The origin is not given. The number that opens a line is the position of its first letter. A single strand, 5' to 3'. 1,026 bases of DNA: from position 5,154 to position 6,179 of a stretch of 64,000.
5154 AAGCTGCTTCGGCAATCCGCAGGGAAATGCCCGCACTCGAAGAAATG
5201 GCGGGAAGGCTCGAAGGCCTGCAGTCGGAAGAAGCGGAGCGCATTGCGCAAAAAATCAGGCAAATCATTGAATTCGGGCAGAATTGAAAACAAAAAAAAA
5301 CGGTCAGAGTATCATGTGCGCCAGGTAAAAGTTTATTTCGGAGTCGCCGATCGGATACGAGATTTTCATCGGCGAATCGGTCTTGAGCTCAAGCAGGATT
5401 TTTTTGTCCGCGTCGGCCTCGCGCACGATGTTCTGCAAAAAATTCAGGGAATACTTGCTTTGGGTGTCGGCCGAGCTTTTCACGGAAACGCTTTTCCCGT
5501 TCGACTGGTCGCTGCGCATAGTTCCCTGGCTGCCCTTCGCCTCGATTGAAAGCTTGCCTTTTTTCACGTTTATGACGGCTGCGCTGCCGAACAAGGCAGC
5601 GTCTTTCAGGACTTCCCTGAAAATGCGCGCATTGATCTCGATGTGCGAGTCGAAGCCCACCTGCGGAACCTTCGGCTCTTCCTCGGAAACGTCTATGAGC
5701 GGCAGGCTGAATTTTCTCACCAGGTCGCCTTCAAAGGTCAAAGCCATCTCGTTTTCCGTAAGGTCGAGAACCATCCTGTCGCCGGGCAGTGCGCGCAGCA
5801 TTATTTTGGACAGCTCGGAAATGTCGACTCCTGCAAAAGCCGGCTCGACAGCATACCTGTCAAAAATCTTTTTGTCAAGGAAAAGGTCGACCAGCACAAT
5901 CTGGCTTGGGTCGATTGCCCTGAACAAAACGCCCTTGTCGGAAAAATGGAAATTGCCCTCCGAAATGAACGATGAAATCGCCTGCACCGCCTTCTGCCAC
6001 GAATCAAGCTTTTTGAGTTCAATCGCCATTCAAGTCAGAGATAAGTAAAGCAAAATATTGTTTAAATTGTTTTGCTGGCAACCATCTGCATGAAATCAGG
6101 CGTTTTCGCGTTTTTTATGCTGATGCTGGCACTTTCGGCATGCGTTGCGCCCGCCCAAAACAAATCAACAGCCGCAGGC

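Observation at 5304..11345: Two divergent PCNA paralogs 4.5 kb apart, bracketing a bacterial-type pantothenate/CoA gene cluster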

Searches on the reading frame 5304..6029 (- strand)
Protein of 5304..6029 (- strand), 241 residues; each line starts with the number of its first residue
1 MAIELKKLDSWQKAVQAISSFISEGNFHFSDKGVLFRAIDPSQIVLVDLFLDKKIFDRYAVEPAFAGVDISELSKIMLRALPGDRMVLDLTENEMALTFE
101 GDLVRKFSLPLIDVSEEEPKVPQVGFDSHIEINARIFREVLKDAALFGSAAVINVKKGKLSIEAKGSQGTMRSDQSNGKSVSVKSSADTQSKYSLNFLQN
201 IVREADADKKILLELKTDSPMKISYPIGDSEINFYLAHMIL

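Call 3: search_protein_families(library=pfam, proteins=[window:5304-6029:-], max_evalue=0.01)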
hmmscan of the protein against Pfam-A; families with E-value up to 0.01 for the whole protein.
window:5304-6029:- (241 aa): 2 families
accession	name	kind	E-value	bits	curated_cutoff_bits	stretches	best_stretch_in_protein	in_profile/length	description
PF00705.23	PCNA_N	-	2e-10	40.9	20.3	1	11-102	12-106/127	Proliferating cell nuclear antigen, N-terminal domain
PF02747.20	PCNA_C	-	4.6e-08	33.7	23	1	120-237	1-125/128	Proliferating cell nuclear antigen, C-terminal domain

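Call 5: find_homologous_proteins(query=window:5304-6029:-)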
Query window:5304-6029:- (241 aa): 358 proteins with E <= 0.001 among 795 candidates; the best 120 are listed.
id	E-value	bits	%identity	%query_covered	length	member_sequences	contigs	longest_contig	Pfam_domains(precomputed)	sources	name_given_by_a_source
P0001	6.0e-144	495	98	100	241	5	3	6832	PF02747.21,PF00705.24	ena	-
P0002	5.1e-129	446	85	100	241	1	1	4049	PF02747.21,PF00705.24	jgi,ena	-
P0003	2.4e-92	326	63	99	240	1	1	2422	PF02747.21,PF00705.24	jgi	jgi:proliferating cell nuclear antigen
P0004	1.2e-91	324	62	99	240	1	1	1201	PF02747.21,PF00705.24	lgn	-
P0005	1.6e-91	324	62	99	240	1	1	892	PF02747.21,PF00705.24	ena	-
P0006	4.2e-91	322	63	100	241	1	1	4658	PF02747.21,PF00705.24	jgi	-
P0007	4.7e-91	322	63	99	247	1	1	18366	PF02747.21,PF00705.24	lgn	-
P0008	1.5e-90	321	63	99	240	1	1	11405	PF02747.21,PF00705.24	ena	-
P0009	1.1e-89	318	62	99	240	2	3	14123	PF02747.21,PF00705.24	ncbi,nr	ncbi:MAG: hypothetical protein ABH854_00455 [Candidatus Diapherotrites archaeon]|nr:hypothetical pro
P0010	1.9e-89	317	62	100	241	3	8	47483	PF02747.21,PF00705.24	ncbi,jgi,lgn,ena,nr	ncbi:MAG: hypothetical protein COT90_05205 [Candidatus Diapherotrites archaeon CG10_big_fil_rev_8_21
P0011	4.3e-89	316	62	100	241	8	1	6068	PF02747.21,PF00705.24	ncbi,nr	ncbi:hypothetical protein KKB11_00450 [Candidatus Micrarchaeota archaeon]|nr:hypothetical protein [C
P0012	1.5e-88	314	61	100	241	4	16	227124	PF02747.21,PF00705.24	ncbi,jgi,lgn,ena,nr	ncbi:MAG TPA: proliferating cell nuclear antigen (pcna) [archaeon]|nr:proliferating cell nuclear ant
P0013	1.6e-88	314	63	100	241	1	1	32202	PF02747.21,PF00705.24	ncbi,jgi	-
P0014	1.8e-88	314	62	100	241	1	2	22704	PF02747.21,PF00705.24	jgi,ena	-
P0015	2.7e-88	313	61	100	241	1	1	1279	PF02747.21,PF00705.24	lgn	-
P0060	1.7e-84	301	57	99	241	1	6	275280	PF02747.21,PF00705.24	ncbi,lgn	-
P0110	1.2e-81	291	54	99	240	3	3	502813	PF02747.21,PF00705.24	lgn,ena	-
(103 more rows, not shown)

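Call 10: find_encoding_contigs(protein=P0060, flank=10000, max_places=2)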
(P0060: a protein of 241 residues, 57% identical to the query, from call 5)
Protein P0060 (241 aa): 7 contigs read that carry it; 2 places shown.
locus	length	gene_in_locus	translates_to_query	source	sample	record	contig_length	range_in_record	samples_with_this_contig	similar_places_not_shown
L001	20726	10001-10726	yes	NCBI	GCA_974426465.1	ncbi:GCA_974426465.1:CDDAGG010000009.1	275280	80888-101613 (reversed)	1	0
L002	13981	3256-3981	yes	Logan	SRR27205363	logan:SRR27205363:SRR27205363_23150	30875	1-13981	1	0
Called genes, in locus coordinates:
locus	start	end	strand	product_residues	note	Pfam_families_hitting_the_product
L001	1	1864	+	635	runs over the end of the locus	PF01078:Mg_chelatase, PF20030:bpMoxR (faint), PF14532:Sigma54_activ_2 (faint), PF07728:AAA_5 (weak), PF00158:Sigma54_activat, PF20436:LonB_AAA-LID, PF05362:Lon_C, PF13541:ChlI, +2 more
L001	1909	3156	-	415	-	PF04123:DUF373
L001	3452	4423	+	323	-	PF01145:Band_7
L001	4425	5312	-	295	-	PF01944:SpoIIM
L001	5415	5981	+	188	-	PF14382:ECR1_N (weak)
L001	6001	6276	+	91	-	PF01193:RNA_pol_L, PF13656:RNA_pol_L_2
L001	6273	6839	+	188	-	PF01949:Endo_dU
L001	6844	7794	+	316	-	-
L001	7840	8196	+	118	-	-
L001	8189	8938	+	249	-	PF00705:PCNA_N, PF02747:PCNA_C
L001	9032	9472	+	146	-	-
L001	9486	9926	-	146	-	PF02502:LacAB_rpiB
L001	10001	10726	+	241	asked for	PF00705:PCNA_N, PF02747:PCNA_C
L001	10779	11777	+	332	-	PF26466:DNA_primase_lrg_N (faint), PF04104:DNA_primase_lrg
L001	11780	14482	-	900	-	PF00690:Cation_ATPase_N, PF00122:E1-E2_ATPase, PF00702:Hydrolase, PF13246:Cation_ATPase, PF00689:Cation_ATPase_C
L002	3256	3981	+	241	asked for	PF00705:PCNA_N, PF02747:PCNA_C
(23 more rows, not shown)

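Call 11: find_encoding_contigs(protein=P0110, flank=10000, max_places=2)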
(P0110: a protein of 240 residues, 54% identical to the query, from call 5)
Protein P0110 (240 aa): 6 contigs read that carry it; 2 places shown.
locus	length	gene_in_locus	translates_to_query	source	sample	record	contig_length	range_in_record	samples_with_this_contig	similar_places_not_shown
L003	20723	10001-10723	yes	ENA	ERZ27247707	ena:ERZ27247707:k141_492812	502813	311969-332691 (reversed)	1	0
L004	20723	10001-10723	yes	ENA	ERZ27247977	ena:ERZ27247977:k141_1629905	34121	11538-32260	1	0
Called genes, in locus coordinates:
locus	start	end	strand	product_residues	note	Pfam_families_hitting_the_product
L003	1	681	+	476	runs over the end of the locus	PF00158:Sigma54_activat, PF07728:AAA_5, PF20436:LonB_AAA-LID, PF05362:Lon_C, PF13541:ChlI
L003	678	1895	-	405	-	PF04123:DUF373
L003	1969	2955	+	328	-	PF01145:Band_7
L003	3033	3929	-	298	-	PF01944:SpoIIM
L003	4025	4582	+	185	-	PF14382:ECR1_N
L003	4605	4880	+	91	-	PF13656:RNA_pol_L_2, PF01193:RNA_pol_L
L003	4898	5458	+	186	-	PF01949:Endo_dU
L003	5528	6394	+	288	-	-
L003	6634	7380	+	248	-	PF00705:PCNA_N, PF02747:PCNA_C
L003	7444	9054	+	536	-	PF03169:OPT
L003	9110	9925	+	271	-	PF03630:Fumble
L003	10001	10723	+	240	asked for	PF00705:PCNA_N, PF02747:PCNA_C (weak)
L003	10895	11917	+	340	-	PF04104:DNA_primase_lrg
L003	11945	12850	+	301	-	PF00924:MS_channel_2nd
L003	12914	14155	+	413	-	PF01896:DNA_primase_S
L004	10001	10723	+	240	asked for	PF00705:PCNA_N, PF02747:PCNA_C (weak)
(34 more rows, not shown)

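Call 20: search_protein_families(library=ncbifam, proteins=[window:5304-6029:-], max_evalue=0.001)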
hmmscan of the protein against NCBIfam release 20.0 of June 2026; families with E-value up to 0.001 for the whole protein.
window:5304-6029:- (241 aa): 7 families
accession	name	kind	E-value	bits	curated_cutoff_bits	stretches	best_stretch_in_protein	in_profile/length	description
NF002219.0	PRK01115.1-2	equivalog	4.1e-49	167.3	293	1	10-238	11-243/247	DNA polymerase sliding clamp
NF002221.0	PRK01115.1-4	subfamily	1.2e-44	152.6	239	1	7-237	9-244/248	DNA polymerase sliding clamp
NF002222.0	PRK01115.1-5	subfamily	7.5e-41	140.3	207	1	9-236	9-238/245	DNA polymerase sliding clamp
NF002220.0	PRK01115.1-3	subfamily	1.5e-33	116.4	284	1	1-237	1-242/246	DNA polymerase sliding clamp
TIGR00590.1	pcna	equivalog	9e-28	97.4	99.1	1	7-238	8-253/259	proliferating cell nuclear antigen (pcna)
NF002218.0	PRK01115.1-1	equivalog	2.1e-25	89.4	267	1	12-237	13-246/249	DNA polymerase sliding clamp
TIGR00663.1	dnan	equivalog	0.0004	19.4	137.65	0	72-145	74-142/367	DNA polymerase III subunit beta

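Call 21: search_solved_structures(query=window:5304-6029:-, max_evalue=0.001)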
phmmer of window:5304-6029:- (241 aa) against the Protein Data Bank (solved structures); distinct sequences matched with E-value up to 0.001: 99 (the best 60 are shown).
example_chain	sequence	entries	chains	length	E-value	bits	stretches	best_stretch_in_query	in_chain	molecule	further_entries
3k4x_A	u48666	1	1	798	1.7e-39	138.9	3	12-237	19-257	Proliferating cell nuclear antigen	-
6knb_C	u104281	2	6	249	7.6e-32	113.9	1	15-237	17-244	DNA polymerase sliding clamp 1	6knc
3lx1_A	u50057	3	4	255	8.2e-32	113.8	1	15-237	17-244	DNA polymerase sliding clamp 1 | DNA polymerase sliding clamp 1, Proliferating cell nuclear antigen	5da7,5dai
5a6d_A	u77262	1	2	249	1.8e-30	109.4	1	15-237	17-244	DNA POLYMERASE SLIDING CLAMP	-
7n5i_A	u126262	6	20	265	2.2e-30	109.1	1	15-237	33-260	DNA polymerase sliding clamp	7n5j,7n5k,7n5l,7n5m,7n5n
1ge8_A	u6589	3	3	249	2.3e-28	102.5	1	13-237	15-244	PROLIFERATION CELL NUCLEAR ANTIGEN | Proliferating Cell Nuclear Antigen | DNA polymerase sliding clamp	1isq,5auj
1iz4_A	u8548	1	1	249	5.4e-28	101.3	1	13-237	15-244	Proliferating cell nuclear antigen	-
6t7x_A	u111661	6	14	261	6.3e-27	97.8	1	12-236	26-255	DNA polymerase sliding clamp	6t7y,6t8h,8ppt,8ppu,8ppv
1iz5_A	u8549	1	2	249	6.4e-27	97.8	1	13-237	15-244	Proliferating cell nuclear antigen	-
3a2f_B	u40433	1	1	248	6.4e-27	97.8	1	13-237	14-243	DNA polymerase sliding clamp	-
2io4_B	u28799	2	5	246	1.9e-26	96.2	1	11-237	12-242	DNA polymerase sliding clamp C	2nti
3fds_D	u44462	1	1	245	1.9e-26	96.2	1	11-237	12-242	DNA polymerase sliding clamp C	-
2hii_B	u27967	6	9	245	2e-26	96.2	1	11-237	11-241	PCNA2 (SSO1047) | DNA POLYMERASE SLIDING CLAMP C | DNA polymerase sliding clamp 2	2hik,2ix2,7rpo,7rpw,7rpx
2izo_B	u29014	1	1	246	3.9e-26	95.2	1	11-237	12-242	DNA POLYMERASE SLIDING CLAMP C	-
3lx2_A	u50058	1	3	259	1.5e-20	77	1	11-237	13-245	DNA polymerase sliding clamp 2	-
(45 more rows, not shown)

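Call 35: find_related_loci(query=A1, collection=genome_contigs, flank=10000)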
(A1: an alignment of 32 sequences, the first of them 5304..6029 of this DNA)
Query A1 (241 aa) in genome_contigs; peptide patterns used: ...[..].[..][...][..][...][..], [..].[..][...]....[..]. (x = any residue, [..] = any of these).
290 stretches matched a pattern; 144 encode a relative of the query (tblastn E <= 1e-3); the best 80 are kept; 80 distinct loci.
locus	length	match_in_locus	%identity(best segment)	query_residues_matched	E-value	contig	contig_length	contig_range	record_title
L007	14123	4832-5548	62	3-241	3e-99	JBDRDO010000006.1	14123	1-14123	MAG: Candidatus Iainarchaeum archaeon isolate MEGAHIT-group-1.256 k141_10610099, whole genome shotgun sequence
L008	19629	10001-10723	62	1-241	7e-99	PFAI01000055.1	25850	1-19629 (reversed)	MAG: Candidatus Diapherotrites archaeon CG10_big_fil_rev_8_21_14_0_10_31_34 CG10_8_21_14_0.10_scaffold_1479_c, whole gen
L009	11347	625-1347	61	1-241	2e-98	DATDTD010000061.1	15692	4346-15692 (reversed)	MAG TPA_asm: archaeon isolate SMAG_U8022 k141_193931, whole genome shotgun sequence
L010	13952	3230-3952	63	1-241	2e-98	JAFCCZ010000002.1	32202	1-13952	MAG: Candidatus Iainarchaeum archaeon isolate Meg19_1012_Bin_199 Meg19_1012_Bin_199_scaffold_2420, whole genome shotgun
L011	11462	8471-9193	62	1-241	3e-98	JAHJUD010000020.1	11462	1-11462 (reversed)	MAG: Candidatus Micrarchaeota archaeon isolate OS_PC_MetaG.mb.82 OS_PC_MetaG.mb.82_k141_69901, whole genome shotgun sequ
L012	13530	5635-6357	63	1-241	2e-97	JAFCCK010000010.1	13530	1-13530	MAG: Candidatus Iainarchaeum archaeon isolate AB_3033_Bin_158 AB_3033_Bin_158_scaffold_7600, whole genome shotgun sequen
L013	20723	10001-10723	60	1-241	5e-97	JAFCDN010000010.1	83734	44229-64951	MAG: Candidatus Iainarchaeum archaeon isolate Meg19_1012_Bin_505 Meg19_1012_Bin_505_scaffold_1159, whole genome shotgun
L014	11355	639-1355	60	3-241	4e-97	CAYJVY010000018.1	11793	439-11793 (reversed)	MAG TPA_asm: uncultured archaeon isolate ERP125453_co1_205 genome assembly, contig: NODE_6171_length_11793_cov_9.977594,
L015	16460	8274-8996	59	1-241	3e-95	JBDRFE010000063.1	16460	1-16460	MAG: archaeon isolate MEGAHIT-group-1.353 k141_12890043, whole genome shotgun sequence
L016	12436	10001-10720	61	1-240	2e-95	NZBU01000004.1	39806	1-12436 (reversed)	MAG: Candidatus Iainarchaeum archaeon isolate ARS1307 MHASMcontig_150791, whole genome shotgun sequence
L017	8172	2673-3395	61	1-241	4e-95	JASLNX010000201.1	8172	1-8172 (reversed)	MAG: archaeon isolate Arabian11_MAG_21 c_000002163222, whole genome shotgun sequence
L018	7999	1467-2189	57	1-241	1e-94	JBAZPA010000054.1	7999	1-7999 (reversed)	MAG: archaeon isolate SO_2017_SWC_19 scaffold_7741_c1_LP-4_2017, whole genome shotgun sequence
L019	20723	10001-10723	60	1-241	2e-94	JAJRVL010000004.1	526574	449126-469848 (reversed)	MAG: archaeon isolate Dive96_bin10.390 k141_1853870, whole genome shotgun sequence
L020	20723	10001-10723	59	1-241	1e-93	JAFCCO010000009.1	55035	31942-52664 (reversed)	MAG: Candidatus Iainarchaeum archaeon isolate AB_3033_Bin_60 AB_3033_Bin_60_scaffold_480, whole genome shotgun sequence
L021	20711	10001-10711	58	3-241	3e-93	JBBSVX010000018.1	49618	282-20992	MAG: archaeon isolate H43-bin240_1 H43_bin240_1_000000000018, whole genome shotgun sequence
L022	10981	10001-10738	57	1-241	5e-93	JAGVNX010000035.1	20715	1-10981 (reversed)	MAG: Candidatus Iainarchaeum archaeon isolate DeMMO3_25 c_000000008070, whole genome shotgun sequence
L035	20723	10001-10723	53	1-241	2e-90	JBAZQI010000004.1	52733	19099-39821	MAG: archaeon isolate SO_2017_SWC_5 scaffold_591_c1_LP-4_2017, whole genome shotgun sequence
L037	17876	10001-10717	56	3-241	5e-90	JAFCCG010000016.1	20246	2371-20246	MAG: Chloroflexi bacterium isolate AB_1215_Bin_59 AB_1215_Bin_59.fna_scaffold_2800, whole genome shotgun sequence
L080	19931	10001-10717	60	3-241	1e-84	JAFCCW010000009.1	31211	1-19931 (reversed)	MAG: Candidatus Iainarchaeum archaeon isolate Meg19_1012_Bin_161 Meg19_1012_Bin_161_scaffold_2570, whole genome shotgun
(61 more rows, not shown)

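Call 53: search_protein_families(library=pfam, alignment_id=A2, max_evalue=0.0001)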
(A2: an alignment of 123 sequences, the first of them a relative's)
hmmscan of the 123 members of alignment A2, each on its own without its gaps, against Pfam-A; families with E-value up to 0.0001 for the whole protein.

A. member 1, L001:9032-9469:+ (146 aa): 0 families

B. families by the number of members that match (of 123 scanned): 73 families (the first 25 are shown)
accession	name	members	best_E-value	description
PF02502.23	LacAB_rpiB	16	4.1e-61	Ribose/Galactose Isomerase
PF07885.22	Ion_trans_2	6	6.7e-23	Ion channel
PF02548.21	Pantoate_transf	5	4.2e-97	Ketopantoate hydroxymethyltransferase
PF01699.29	Na_Ca_ex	5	1.9e-65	Sodium/calcium exchanger protein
PF13419.12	HAD_2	5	1.6e-44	Haloacid dehalogenase-like hydrolase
PF12698.13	ABC2_membrane_3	5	2.5e-31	ABC-2 family transporter protein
PF00005.33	ABC_tran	5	5.7e-30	ABC transporter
PF01061.29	ABC2_membrane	5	5.1e-21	ABC-2 type transporter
PF13304.12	AAA_21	5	4.1e-12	AAA domain, putative AbiEii toxin, Type IV TA system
PF13242.12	Hydrolase_like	5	1.1e-09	HAD-hyrolase-like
PF13175.12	AAA_15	5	2.2e-08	AAA ATPase domain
PF02569.21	Pantoate_ligase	4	2.4e-109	Pantoate-beta-alanine ligase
PF01545.26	Cation_efflux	4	7.7e-45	Cation efflux family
PF00857.26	Isochorismatase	4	3.7e-37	Isochorismatase domain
PF00702.32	Hydrolase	4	2.9e-30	haloacid dehalogenase-like hydrolase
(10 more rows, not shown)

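Call 54: predict_structure(alignment_id=A1)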
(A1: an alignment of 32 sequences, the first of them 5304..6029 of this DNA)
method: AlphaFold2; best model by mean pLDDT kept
length: 241 residues; sequences in the alignment: 32
mean_pLDDT: 90.9   pTM: 0.87
mean pLDDT of the five models: 90.9, 90.8, 90.6, 89.5, 89.5
residues with pLDDT >= 90: 177; 70-90: 57; 50-70: 5; < 50: 2
segments of 3 or more residues with pLDDT < 50: none
pLDDT, mean of each block of 10 residues (from residue 1): 85 95 93 92 85 90 92 96 93 95 96 82 89 96 92 93 92 88 93 92 95 91 93 80 35
secondary structure, 60 per line:
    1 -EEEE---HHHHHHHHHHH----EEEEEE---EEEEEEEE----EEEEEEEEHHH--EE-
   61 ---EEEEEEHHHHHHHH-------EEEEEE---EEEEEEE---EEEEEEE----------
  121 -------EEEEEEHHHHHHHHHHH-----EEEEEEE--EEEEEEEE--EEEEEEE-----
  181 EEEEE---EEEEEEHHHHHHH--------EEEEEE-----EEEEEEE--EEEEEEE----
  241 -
elements in order: E2-5 H9-19 E24-29 E33-40 E45-52 E64-69 H70-77 E85-90 E94-100 E104-110 E128-133 H134-144 E150-156 E159-166 E169-175 E181-185 E189-194 H195-201 E210-215 E221-227 E230-236
